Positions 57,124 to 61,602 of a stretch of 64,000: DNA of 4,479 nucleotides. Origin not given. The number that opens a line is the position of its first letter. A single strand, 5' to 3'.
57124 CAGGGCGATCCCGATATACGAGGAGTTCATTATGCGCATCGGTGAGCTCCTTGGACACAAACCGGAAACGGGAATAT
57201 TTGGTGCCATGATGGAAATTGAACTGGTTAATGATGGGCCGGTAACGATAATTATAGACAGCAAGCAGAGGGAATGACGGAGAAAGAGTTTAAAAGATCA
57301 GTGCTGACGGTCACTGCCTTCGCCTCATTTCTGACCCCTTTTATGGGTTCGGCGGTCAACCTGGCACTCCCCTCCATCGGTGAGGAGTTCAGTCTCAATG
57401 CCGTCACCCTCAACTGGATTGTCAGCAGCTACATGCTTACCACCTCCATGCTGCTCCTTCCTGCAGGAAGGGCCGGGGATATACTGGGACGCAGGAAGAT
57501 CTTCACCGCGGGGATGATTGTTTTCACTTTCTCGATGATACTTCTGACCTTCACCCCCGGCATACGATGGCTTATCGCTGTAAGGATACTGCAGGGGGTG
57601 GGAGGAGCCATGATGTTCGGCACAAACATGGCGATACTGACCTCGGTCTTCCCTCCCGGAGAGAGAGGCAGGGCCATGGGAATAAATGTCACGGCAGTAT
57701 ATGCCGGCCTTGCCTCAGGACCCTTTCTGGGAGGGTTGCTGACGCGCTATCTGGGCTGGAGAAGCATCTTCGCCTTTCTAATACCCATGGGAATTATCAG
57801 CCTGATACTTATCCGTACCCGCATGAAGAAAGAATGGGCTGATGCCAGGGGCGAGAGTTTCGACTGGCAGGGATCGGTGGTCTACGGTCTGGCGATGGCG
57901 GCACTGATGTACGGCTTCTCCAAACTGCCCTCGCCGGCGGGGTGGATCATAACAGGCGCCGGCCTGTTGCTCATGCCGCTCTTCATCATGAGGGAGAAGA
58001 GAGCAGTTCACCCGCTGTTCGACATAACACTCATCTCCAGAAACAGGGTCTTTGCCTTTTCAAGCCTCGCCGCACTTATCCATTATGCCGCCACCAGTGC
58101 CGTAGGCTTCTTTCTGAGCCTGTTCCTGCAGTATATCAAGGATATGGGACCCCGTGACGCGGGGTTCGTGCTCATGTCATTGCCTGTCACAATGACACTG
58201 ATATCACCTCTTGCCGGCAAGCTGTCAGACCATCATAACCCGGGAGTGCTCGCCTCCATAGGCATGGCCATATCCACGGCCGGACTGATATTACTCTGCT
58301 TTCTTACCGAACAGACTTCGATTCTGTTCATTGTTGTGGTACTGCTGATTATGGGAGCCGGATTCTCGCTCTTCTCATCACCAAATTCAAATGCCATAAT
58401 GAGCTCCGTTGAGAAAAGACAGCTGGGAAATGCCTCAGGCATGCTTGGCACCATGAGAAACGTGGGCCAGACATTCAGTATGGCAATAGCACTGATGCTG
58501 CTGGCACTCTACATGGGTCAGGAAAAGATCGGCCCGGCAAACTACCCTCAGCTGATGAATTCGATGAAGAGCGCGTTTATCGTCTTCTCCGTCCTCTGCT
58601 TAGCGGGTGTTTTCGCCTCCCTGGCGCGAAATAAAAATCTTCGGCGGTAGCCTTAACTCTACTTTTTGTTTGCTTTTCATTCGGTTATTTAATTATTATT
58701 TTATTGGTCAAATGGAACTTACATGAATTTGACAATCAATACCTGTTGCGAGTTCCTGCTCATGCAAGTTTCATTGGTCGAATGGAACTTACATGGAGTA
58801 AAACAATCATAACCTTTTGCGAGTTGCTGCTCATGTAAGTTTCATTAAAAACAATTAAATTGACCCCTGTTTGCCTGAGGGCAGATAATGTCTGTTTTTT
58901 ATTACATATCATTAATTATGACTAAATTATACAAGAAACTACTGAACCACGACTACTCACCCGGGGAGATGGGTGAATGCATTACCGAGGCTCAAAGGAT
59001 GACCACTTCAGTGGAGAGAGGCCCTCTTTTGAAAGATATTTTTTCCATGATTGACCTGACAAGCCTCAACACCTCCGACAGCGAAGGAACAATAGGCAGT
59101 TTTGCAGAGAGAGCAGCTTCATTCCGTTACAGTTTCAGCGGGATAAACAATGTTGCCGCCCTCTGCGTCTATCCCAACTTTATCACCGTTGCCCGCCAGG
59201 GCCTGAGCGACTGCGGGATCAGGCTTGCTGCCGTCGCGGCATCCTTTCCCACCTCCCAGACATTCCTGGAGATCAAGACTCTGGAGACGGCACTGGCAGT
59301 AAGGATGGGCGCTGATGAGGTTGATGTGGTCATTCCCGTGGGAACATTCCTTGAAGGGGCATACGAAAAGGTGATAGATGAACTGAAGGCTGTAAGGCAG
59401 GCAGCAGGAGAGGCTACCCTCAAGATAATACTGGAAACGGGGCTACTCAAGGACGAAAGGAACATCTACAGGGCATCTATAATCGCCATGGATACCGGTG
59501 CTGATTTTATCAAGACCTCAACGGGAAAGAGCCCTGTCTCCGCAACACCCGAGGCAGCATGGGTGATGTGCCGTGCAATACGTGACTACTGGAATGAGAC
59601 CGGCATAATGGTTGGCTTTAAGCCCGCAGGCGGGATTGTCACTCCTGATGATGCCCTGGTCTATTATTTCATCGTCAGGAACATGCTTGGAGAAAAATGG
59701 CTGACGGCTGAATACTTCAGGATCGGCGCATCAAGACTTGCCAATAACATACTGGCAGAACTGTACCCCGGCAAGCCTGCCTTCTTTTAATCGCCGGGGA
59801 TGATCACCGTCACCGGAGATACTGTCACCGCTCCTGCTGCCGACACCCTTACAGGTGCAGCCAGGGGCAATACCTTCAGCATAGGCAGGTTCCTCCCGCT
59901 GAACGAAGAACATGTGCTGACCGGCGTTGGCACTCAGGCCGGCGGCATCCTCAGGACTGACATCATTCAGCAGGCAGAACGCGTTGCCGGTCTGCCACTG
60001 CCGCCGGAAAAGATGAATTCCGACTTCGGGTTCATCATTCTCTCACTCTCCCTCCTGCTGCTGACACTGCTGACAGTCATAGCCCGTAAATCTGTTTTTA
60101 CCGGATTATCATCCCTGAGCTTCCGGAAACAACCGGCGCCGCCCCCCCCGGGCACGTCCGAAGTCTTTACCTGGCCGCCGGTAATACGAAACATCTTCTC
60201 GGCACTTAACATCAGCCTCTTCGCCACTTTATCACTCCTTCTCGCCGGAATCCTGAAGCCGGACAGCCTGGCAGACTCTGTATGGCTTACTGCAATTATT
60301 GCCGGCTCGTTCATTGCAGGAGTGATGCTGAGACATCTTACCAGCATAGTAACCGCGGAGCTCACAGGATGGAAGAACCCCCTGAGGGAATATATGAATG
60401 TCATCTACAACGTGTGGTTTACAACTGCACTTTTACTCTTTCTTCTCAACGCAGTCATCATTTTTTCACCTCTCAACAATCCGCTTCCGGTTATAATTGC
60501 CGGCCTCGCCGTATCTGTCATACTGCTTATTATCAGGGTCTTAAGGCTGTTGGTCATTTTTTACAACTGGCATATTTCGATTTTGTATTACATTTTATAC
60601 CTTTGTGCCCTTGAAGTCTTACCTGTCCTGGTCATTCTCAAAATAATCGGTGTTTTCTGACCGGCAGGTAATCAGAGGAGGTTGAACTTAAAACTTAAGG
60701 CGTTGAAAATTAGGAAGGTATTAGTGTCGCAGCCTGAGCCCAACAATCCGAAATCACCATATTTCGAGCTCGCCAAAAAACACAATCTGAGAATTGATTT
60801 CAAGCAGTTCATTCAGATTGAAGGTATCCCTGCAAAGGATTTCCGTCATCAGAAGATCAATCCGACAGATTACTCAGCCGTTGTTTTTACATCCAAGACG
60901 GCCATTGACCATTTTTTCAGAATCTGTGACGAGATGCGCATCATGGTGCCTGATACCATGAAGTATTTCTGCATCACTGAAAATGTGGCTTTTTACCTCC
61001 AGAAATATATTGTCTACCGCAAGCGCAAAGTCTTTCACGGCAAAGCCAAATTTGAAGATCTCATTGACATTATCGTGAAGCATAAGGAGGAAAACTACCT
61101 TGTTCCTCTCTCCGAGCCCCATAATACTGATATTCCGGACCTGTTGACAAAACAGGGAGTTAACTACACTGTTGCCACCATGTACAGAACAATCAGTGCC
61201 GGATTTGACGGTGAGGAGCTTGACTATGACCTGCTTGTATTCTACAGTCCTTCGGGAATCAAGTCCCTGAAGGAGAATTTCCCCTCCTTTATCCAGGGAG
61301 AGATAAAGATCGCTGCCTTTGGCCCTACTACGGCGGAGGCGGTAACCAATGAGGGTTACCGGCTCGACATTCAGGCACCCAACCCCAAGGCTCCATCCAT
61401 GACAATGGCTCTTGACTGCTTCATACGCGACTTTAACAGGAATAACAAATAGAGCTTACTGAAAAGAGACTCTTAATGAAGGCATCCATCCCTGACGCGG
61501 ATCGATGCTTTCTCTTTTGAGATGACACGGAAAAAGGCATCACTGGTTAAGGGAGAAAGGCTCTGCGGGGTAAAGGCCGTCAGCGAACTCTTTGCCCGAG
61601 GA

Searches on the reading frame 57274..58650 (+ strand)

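Call 15: search_protein_families(library=pfam, proteins=[window:57274-58650:+])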
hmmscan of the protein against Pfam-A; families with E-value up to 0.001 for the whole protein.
window:57274-58650:+ (458 aa): 3 families
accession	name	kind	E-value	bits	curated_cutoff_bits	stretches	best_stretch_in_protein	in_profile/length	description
PF07690.21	MFS_1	-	9.3e-70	235.7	33.4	2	15-402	2-346/347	Major Facilitator Superfamily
PF05977.19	MFS_3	-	5.1e-06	25.6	27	1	54-185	55-192/524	Transmembrane secretion effector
PF00083.30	Sugar_tr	-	0.00033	20.1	22.3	1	38-179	40-187/452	Sugar (and other) transporter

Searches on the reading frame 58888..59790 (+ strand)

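Call 15: search_protein_families(library=pfam, proteins=[window:58888-59790:+])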
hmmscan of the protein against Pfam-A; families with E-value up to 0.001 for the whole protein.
window:58888-59790:+ (300 aa): 1 family
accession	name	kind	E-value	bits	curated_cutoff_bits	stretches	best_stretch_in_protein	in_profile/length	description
PF01791.15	DeoC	-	3.5e-23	82.9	23.8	1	88-252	34-200/229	DeoC/LacD family aldolase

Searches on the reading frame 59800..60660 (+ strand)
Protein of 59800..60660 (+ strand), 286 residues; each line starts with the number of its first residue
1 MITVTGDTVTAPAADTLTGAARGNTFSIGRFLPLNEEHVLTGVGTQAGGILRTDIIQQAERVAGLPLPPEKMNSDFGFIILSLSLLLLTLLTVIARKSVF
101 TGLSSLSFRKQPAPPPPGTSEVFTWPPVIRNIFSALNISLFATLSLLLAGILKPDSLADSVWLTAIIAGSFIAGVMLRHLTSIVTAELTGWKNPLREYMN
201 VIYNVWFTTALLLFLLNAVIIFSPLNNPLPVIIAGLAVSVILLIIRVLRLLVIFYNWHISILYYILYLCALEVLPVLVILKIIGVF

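Call 15: search_protein_families(library=pfam, proteins=[window:59800-60660:+])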
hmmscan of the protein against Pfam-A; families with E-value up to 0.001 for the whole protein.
window:59800-60660:+ (286 aa): 1 family
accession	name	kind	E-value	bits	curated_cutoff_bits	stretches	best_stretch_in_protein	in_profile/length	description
PF14093.11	DUF4271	-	3.5e-18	66.7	29.7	1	79-283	3-206/206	Domain of unknown function (DUF4271)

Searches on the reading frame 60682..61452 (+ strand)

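Call 15: search_protein_families(library=pfam, proteins=[window:60682-61452:+])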
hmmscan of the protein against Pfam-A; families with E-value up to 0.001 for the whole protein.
window:60682-61452:+ (256 aa): 1 family
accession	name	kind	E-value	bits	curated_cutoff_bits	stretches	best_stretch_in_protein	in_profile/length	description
PF02602.20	HEM4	-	3.5e-30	105.3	27.5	1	50-241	26-230/231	Uroporphyrinogen-III synthase HemD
